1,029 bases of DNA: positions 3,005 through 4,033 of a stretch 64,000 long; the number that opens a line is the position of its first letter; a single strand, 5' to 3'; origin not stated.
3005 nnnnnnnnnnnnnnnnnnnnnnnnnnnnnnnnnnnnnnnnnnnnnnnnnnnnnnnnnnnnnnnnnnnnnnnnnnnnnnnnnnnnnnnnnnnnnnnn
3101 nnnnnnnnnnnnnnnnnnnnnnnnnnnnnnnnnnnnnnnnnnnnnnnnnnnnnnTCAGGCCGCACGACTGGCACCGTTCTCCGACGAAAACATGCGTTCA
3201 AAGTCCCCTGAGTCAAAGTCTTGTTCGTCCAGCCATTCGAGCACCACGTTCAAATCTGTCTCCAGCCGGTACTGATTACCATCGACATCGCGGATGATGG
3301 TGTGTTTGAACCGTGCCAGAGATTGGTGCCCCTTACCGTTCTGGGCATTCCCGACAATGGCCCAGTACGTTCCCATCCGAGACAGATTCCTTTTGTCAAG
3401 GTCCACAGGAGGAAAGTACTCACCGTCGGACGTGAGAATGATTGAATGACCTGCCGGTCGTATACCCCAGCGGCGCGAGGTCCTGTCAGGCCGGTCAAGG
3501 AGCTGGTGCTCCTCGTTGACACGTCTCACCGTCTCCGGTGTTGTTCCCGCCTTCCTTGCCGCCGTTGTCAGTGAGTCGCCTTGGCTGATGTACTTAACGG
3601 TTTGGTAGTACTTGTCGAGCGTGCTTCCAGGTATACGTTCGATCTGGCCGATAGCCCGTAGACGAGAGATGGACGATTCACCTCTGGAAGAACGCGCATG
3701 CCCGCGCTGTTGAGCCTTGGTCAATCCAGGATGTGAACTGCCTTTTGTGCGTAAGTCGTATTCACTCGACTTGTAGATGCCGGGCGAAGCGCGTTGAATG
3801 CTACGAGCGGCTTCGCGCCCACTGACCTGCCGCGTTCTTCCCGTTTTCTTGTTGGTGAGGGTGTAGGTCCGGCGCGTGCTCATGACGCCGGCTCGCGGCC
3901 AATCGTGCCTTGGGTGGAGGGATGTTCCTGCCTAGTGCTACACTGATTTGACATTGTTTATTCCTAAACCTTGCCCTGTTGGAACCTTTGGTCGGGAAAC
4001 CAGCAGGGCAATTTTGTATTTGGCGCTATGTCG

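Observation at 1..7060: Casposon-like self-synthesizing element: stand-alone Cas1 + family B DNA polymerase + HNH, with no cas2 and no CRISPR array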

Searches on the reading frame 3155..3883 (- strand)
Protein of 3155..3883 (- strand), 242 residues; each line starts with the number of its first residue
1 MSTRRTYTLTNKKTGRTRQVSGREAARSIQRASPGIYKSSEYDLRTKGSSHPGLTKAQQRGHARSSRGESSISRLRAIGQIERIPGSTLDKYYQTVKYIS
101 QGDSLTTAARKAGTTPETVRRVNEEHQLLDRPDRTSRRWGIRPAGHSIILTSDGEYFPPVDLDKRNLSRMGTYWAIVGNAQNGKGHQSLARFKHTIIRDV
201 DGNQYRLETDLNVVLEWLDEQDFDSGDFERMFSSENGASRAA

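Call 4: search_protein_families(library=pfam, proteins=[window:3155-3883:-], max_evalue=0.01)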
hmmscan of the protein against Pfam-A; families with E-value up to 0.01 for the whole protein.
window:3155-3883:- (242 aa): 0 families

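Call 5: search_protein_families(library=ncbifam, proteins=[window:3155-3883:-], max_evalue=0.01)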
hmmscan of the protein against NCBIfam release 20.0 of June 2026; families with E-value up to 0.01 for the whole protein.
window:3155-3883:- (242 aa): 0 families

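Call 6: search_protein_families(library=phrogs, proteins=[window:3155-3883:-], max_evalue=0.01)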
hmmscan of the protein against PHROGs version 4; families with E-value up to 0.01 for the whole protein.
window:3155-3883:- (242 aa): 0 families

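Call 7: search_protein_families(library=padloc, proteins=[window:3155-3883:-], max_evalue=0.01)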
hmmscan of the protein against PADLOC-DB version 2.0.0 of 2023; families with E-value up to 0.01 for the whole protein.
window:3155-3883:- (242 aa): 0 families

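Call 9: find_encoding_contigs(protein=window:3155-3883:-, flank=10000, max_places=6)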
Protein window:3155-3883:- (242 aa): 3 contigs read that carry it; 3 places shown.
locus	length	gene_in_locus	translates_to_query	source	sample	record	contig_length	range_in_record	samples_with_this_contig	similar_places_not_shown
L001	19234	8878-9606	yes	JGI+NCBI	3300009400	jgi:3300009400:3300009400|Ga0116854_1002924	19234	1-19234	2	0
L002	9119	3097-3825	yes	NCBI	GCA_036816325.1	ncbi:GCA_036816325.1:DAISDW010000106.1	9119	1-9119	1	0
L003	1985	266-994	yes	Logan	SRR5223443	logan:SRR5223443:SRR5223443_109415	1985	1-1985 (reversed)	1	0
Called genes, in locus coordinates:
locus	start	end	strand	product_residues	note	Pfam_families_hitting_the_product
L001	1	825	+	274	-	PF01593:Amino_oxidase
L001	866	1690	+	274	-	PF00494:SQS_PSY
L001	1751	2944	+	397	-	PF04389:Peptidase_M28 (weak), PF01546:Peptidase_M20, PF07687:M20_dimer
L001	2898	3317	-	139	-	PF01850:PIN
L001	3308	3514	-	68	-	PF09957:VapB_antitoxin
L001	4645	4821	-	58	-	-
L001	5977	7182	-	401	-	PF01867:Cas_Cas1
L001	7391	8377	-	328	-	-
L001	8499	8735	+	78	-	-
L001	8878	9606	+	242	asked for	-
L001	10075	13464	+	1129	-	-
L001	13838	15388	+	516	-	PF12161:HsdM_N, PF02384:N6_Mtase, PF05175:MTS (faint), PF07669:Eco57I (weak)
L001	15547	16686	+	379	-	PF01420:Methylase_S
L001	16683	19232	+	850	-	PF04313:HSDR_N, PF04851:ResIII, PF18766:SWI2_SNF2, PF22679:T1R_D3-like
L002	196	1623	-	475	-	PF01867:Cas_Cas1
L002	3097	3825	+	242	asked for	-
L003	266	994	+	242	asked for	-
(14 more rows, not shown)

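Call 15: find_related_loci(query=L001:10075-13464:+, collection=genome_contigs, flank=10000)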
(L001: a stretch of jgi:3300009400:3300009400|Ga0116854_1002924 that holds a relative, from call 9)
Query L001:10075-13464:+ (1129 aa) in genome_contigs; peptide patterns used: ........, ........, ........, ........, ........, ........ (x = any residue, [..] = any of these).
598 stretches matched a pattern, but none encodes a relative of the query by tblastn (E <= 1e-3).

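Call 23: find_homologous_proteins(query=L001:10075-13464:+, max_evalue=0.00001)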
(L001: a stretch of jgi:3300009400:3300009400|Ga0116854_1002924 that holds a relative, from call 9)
Query L001:10075-13464:+ (1129 aa): 122 proteins with E <= 0.00001 among 8000 candidates; the best 120 are listed.
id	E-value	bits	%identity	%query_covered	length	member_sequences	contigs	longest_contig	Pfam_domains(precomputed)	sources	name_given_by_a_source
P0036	0.0e+0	1072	47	98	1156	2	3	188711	-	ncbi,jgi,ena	-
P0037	0.0e+0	1030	46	98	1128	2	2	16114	-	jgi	-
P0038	4.6e-293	993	48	87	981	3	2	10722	-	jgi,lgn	-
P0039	6.1e-291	986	45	99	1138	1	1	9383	-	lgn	-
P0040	1.9e-289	981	46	98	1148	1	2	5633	-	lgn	-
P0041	1.3e-280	952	50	73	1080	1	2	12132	PF00136.27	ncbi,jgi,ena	-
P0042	6.9e-278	943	49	73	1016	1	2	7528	PF03175.19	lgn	-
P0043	9.0e-278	943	48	73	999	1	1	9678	-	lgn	-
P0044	1.7e-277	942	50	73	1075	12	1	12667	PF00136.27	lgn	-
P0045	2.7e-275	934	47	75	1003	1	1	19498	PF00136.27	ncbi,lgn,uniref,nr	ncbi:DNA polymerase domain-containing protein [Nitrosomonas communis]|uniref:DNA polymerase family B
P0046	6.0e-274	930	48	74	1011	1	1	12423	PF21716.4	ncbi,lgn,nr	ncbi:MAG: hypothetical protein NMNS01_25980 [Nitrosomonas sp.]|nr:MAG: hypothetical protein NMNS01_2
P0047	1.2e-273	929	48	74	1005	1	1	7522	-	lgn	-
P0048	1.2e-273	929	48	74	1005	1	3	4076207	PF00136.27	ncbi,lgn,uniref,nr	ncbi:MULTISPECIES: DNA polymerase domain-containing protein [Nitrosomonas]|uniref:DNA-directed DNA p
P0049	3.4e-273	928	49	74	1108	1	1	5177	-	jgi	-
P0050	2.5e-271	921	47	73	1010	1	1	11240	-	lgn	-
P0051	3.4e-271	921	47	75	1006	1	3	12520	PF00136.27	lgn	-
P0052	7.7e-270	916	47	73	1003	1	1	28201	PF00136.27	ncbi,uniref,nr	ncbi:DNA polymerase domain-containing protein [Nitrosomonas sp. Nm166]|uniref:DNA polymerase domain-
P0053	1.2e-269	916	46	74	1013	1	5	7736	PF00136.27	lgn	-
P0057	2.4e-264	898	46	73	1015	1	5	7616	PF00136.27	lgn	-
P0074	2.0e-233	796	47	73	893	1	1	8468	-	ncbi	ncbi:MAG: hypothetical protein ACLQUY_10125, partial [Ktedonobacterales bacterium]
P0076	2.1e-226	773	46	62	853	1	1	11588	PF00136.27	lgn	-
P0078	1.5e-215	737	45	72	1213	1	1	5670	PF01381.29,PF00136.27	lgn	-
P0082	1.4e-203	697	47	61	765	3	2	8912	PF03175.19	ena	-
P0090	1.5e-182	627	40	73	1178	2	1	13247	PF03175.19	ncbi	-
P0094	1.6e-177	611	51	46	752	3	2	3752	PF00136.27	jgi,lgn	-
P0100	6.1e-167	576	38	75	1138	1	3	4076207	PF13384.13,PF13551.13,PF03175.19,PF13518.13,PF01381.29,PF13560.13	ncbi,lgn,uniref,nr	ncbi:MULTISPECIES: hypothetical protein [Nitrosomonas]|uniref:DNA polymerase family B n=1 Tax=Nitros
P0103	2.2e-166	574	38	74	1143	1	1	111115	PF13384.13,PF03175.19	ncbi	-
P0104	5.7e-165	569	39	70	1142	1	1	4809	PF13384.13,PF13551.13,PF03175.19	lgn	-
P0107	2.1e-163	564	37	74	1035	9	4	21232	PF03175.19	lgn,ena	-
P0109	5.5e-163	563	39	69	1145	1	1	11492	PF01612.27,PF03175.19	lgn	-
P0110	2.3e-161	557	38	71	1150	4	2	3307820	PF01612.27,PF13384.13,PF03175.19,PF02796.22,PF01381.29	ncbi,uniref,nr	ncbi:hypothetical protein [Nitrosomonas ureae]|uniref:hypothetical protein n=2 Tax=Nitrosomonas urea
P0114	5.3e-156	539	39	65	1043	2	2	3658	PF13384.13,PF03175.19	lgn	-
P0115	5.3e-154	533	38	70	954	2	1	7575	PF03175.19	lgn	-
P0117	1.4e-148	515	37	68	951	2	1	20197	PF01612.27,PF03175.19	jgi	-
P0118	2.0e-146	508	39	69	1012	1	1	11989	PF03175.19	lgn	-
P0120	1.6e-139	485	37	66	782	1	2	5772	PF03175.19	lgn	-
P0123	8.6e-133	463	38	68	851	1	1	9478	PF00136.27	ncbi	-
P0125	1.0e-120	423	33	69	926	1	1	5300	PF03175.19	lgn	-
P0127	6.5e-107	377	35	69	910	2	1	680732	PF03175.19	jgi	jgi:hypothetical protein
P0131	3.7e-100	354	35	68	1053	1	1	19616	PF03175.19,PF01381.29,PF13560.13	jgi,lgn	jgi:plasmid maintenance system antidote protein VapI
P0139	1.2e-88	316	34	60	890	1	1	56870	PF00136.27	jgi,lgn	-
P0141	3.8e-87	311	32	71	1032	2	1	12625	PF03175.19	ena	-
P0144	1.5e-84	303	30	69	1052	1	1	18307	PF03175.19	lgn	-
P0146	5.9e-84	301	31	60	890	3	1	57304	PF00136.27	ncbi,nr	ncbi:DNA polymerase [Methanosarcina sp. 2.H.A.1B.4]|nr:DNA polymerase [Methanosarcina sp. 2.H.A.1B.4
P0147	9.5e-82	293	30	68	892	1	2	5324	PF03175.19,PF00136.27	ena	-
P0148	2.4e-81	292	31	61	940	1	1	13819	PF03175.19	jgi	jgi:hypothetical protein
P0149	4.5e-80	288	32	60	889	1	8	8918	PF00136.27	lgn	-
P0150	1.4e-77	280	34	53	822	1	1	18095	PF03175.19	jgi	jgi:hypothetical protein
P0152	2.3e-60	223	31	71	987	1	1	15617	PF03175.19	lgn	-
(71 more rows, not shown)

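Call 26: find_encoding_contigs(protein=P0036, flank=10000, max_places=6)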
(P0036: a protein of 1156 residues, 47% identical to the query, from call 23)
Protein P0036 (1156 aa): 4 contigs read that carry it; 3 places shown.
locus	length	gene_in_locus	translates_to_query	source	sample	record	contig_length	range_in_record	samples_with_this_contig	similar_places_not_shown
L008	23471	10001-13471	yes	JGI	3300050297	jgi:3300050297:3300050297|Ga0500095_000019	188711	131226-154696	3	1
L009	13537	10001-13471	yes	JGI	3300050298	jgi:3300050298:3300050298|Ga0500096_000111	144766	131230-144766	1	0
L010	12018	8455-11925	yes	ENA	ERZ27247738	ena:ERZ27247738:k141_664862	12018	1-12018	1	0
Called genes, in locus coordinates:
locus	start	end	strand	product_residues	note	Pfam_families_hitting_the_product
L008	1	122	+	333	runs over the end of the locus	PF21694:DNA_pol3_delta_C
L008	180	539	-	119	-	PF01649:Ribosomal_S20p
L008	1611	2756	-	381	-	PF01867:Cas_Cas1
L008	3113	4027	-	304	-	-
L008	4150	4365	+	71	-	PF01402:RHH_1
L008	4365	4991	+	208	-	-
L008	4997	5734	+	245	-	-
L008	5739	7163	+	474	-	PF00176:SNF2-rel_dom, PF00270:DEAD (faint), PF00271:Helicase_C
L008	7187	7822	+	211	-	-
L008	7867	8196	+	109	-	-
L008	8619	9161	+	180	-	-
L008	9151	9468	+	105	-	-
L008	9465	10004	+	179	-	-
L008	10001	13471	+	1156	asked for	-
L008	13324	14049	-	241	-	-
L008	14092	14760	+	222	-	PF01609:DDE_Tnp_1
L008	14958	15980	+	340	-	PF00005:ABC_tran, PF13304:AAA_21 (weak)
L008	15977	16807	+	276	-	PF01061:ABC2_membrane, PF12698:ABC2_membrane_3 (weak)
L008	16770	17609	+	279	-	PF01061:ABC2_membrane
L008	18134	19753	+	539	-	PF22039:HUTI_composite_bact (faint), PF07969:Amidohydro_3, PF01979:Amidohydro_1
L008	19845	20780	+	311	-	PF00892:EamA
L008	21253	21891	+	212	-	-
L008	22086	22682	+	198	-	PF07638:Sigma70_ECF (weak), PF04542:Sigma70_r2, PF08281:Sigma70_r4_2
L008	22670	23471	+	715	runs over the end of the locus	PF14870:PSII_BNR (faint), PF02012:BNR (faint), PF15902:Sortilin-Vps10 (faint), PF25852:DUF6242_C (faint)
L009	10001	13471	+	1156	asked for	-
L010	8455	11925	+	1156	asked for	-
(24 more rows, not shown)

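Call 34: search_protein_families(library=pfam, proteins=[L001:13570-13780:+], max_evalue=0.1)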
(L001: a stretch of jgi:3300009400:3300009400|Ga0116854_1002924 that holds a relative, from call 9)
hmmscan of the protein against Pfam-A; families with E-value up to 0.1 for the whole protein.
L001:13570-13780:+ (69 aa): 0 families

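Call 49: find_encoding_contigs(protein=P0037, flank=10000, max_places=3)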
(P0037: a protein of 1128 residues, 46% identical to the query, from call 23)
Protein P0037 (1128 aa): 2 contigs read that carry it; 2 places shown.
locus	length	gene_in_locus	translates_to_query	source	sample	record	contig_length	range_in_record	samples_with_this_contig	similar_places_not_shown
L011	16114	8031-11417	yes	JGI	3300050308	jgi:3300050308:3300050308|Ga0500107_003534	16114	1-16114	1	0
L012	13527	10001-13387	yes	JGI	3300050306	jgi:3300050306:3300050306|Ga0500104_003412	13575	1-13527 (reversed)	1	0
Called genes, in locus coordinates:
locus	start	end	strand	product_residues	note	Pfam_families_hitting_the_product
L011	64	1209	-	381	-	PF01867:Cas_Cas1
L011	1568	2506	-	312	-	-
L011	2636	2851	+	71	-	PF01402:RHH_1 (weak)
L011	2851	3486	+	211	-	-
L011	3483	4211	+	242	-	-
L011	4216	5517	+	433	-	PF00176:SNF2-rel_dom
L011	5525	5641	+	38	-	-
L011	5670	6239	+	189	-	-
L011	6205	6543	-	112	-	-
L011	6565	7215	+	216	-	-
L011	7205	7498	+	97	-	-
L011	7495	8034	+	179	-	-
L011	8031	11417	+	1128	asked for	-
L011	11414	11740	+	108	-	-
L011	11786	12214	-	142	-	-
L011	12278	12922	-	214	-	PF12832:MFS_1_like, PF07690:MFS_1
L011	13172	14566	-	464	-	PF05977:MFS_3, PF07690:MFS_1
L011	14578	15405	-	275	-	PF00590:TP_methylase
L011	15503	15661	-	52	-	-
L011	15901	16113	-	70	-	?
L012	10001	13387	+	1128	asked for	-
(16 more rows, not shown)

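Call 50: find_encoding_contigs(protein=P0074, flank=10000, max_places=2)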
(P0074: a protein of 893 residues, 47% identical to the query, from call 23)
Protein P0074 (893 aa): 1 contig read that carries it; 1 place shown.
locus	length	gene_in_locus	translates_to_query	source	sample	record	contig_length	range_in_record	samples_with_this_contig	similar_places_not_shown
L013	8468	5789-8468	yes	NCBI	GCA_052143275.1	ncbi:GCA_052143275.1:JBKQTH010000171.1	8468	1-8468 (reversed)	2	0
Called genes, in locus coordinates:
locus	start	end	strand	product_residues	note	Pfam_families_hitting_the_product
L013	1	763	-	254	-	PF02498:Bro-N (weak)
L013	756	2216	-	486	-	PF01867:Cas_Cas1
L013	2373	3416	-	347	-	-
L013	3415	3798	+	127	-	-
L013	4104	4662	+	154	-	-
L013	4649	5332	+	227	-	-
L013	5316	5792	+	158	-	-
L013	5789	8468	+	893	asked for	?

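Call 54: find_related_loci(query=L001:16683-19232:+, collection=metagenome_contigs, flank=10000)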
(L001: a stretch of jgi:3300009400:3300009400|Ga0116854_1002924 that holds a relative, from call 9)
Query L001:16683-19232:+ (850 aa) in metagenome_contigs; peptide patterns used: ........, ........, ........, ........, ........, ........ (x = any residue, [..] = any of these).
410 stretches matched a pattern; 187 encode a relative of the query (tblastn E <= 1e-3); the best 80 are kept; 80 distinct loci.
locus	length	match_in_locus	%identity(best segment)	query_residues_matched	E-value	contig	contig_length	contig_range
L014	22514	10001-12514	67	9-850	0e+0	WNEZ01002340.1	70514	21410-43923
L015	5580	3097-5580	63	12-844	0e+0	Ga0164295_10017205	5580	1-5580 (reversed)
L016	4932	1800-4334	58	11-850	0e+0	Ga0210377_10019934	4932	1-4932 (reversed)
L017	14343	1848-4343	57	11-850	0e+0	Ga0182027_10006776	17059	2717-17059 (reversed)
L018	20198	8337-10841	58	1-850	0e+0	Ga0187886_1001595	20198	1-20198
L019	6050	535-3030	58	14-850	0e+0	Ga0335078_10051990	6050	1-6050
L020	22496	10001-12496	58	14-850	0e+0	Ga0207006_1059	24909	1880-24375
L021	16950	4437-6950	67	9-850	0e+0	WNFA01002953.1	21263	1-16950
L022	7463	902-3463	57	11-850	0e+0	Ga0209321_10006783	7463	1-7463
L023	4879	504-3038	57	11-850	0e+0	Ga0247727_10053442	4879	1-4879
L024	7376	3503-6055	55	9-850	0e+0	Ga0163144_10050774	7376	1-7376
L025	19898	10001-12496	57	14-850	0e+0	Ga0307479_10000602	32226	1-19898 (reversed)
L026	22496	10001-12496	57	14-850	0e+0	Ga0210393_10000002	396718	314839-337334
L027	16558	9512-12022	56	8-850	0e+0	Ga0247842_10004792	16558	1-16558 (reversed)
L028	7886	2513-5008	57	14-850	0e+0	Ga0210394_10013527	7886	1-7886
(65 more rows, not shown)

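Call 67: search_solved_structures(query=A1, max_evalue=0.01, show_alignments=1)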
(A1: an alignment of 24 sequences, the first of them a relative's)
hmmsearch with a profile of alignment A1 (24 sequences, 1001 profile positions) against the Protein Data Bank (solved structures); distinct sequences matched with E-value up to 0.01: 48.
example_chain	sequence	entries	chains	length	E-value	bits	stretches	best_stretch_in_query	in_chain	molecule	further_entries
5mdn_A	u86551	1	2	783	9.3e-08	33.8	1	524-570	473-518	DNA polymerase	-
9mj5_S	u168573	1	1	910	1.3e-07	33.3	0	525-570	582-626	DNA polymerase alpha catalytic subunit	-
5iud_A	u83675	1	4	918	1.3e-07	33.3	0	525-570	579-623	DNA polymerase alpha catalytic subunit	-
4q5v_A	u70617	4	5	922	1.3e-07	33.2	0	525-570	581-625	DNA polymerase alpha catalytic subunit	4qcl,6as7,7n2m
8vy3_C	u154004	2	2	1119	2.4e-07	32.4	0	525-570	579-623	DNA polymerase alpha catalytic subunit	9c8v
5exr_C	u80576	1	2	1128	2.4e-07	32.4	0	525-570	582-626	DNA polymerase alpha catalytic subunit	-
7u5c_C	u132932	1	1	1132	2.4e-07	32.4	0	525-570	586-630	DNA polymerase alpha catalytic subunit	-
8d0b_F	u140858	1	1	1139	2.5e-07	32.3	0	525-570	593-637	DNA polymerase alpha catalytic subunit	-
7opl_A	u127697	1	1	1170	2.7e-07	32.2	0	525-570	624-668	DNA polymerase alpha catalytic subunit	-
8d96_C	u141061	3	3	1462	5e-07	31.3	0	525-570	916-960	DNA polymerase alpha catalytic subunit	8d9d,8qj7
1wn7_A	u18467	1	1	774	5.4e-07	31.2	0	526-568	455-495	Family B DNA Polymerase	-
8b9d_B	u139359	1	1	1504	5.4e-07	31.2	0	525-570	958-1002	DNA polymerase alpha catalytic subunit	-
1wns_A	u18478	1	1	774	5.5e-07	31.2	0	526-568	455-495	DNA POLYMERASE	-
4k8z_A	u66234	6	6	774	5.6e-07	31.2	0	526-568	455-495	DNA polymerase | DNA polymerase,DNA polymerase,DNA polymerase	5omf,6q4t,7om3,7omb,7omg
8d0k_F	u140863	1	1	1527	5.7e-07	31.2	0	525-570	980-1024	DNA polymerase alpha catalytic subunit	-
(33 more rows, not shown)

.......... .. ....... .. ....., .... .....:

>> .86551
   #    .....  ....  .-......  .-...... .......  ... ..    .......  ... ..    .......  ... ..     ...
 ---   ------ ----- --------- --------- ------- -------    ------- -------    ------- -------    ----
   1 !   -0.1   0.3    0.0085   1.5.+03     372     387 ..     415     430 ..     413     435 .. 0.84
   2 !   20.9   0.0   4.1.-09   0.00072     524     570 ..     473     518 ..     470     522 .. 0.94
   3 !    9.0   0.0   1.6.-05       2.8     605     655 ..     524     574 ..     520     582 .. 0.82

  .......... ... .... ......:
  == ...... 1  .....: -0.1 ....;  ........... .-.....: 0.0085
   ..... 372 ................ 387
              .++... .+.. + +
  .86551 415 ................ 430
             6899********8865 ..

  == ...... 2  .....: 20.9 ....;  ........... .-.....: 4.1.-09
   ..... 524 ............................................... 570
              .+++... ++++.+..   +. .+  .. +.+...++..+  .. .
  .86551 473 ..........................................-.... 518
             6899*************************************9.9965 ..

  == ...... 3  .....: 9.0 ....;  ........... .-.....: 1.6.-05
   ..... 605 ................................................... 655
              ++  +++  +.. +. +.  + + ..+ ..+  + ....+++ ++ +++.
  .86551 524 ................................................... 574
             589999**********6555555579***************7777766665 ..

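Call 68: search_protein_families(library=pfam, proteins=[P0036, P0045, P0100], max_evalue=0.01)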
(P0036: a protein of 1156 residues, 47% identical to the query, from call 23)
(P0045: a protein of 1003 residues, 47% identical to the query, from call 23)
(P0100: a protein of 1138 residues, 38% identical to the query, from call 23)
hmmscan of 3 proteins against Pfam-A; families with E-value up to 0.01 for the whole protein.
P0036 (1156 aa): 1 family
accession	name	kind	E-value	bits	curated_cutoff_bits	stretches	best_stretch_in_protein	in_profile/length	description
PF03175.18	DNA_pol_B_2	-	0.0085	15.5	25.8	0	273-384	129-244/468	DNA polymerase type B, organellar and viral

P0045 (1003 aa): 1 family
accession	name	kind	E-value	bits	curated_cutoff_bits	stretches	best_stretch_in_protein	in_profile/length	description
PF00136.26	DNA_pol_B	-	1.6e-05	24.4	23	1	523-570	123-168/453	DNA polymerase family B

P0100 (1138 aa): 12 families
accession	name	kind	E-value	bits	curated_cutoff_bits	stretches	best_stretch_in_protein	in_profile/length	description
PF13384.12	HTH_23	-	1.7e-07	31.3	24.6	1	1095-1121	13-39/50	Homeodomain-like domain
PF13560.12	HTH_31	-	7.4e-07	29.8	27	1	1024-1072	13-63/64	Helix-turn-helix domain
PF13551.12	HTH_29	-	4.6e-06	27.1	28.1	1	1095-1121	7-34/64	Winged helix-turn helix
PF13518.12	HTH_28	-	1e-05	26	25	1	1091-1120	5-33/52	Helix-turn-helix domain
PF03175.18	DNA_pol_B_2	-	1.7e-05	24.4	25.8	1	309-416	133-244/468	DNA polymerase type B, organellar and viral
PF01381.28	HTH_3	-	2e-05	25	23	0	1023-1050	7-34/55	Helix-turn-helix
PF01527.26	HTH_Tnp_1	-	0.00029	21.4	24.1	0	1089-1121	13-45/75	Transposase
PF02796.21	HTH_7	-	0.00031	21.3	23.8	0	1089-1120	11-42/45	Helix-turn-helix domain of resolvase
PF12844.13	HTH_19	-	0.0014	18.9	30.2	1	1024-1075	11-60/64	Helix-turn-helix domain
PF07022.19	Phage_CI_repr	-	0.0034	18.1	22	0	1027-1052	14-39/65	Bacteriophage CI repressor helix-turn-helix domain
PF13443.12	HTH_26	-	0.0047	17.6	22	0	1025-1052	10-39/63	Cro/C1-type HTH DNA-binding domain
PF01612.26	DNA_pol_A_exo1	-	0.0062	16.8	23.6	0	276-336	109-170/173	3'-5' exonuclease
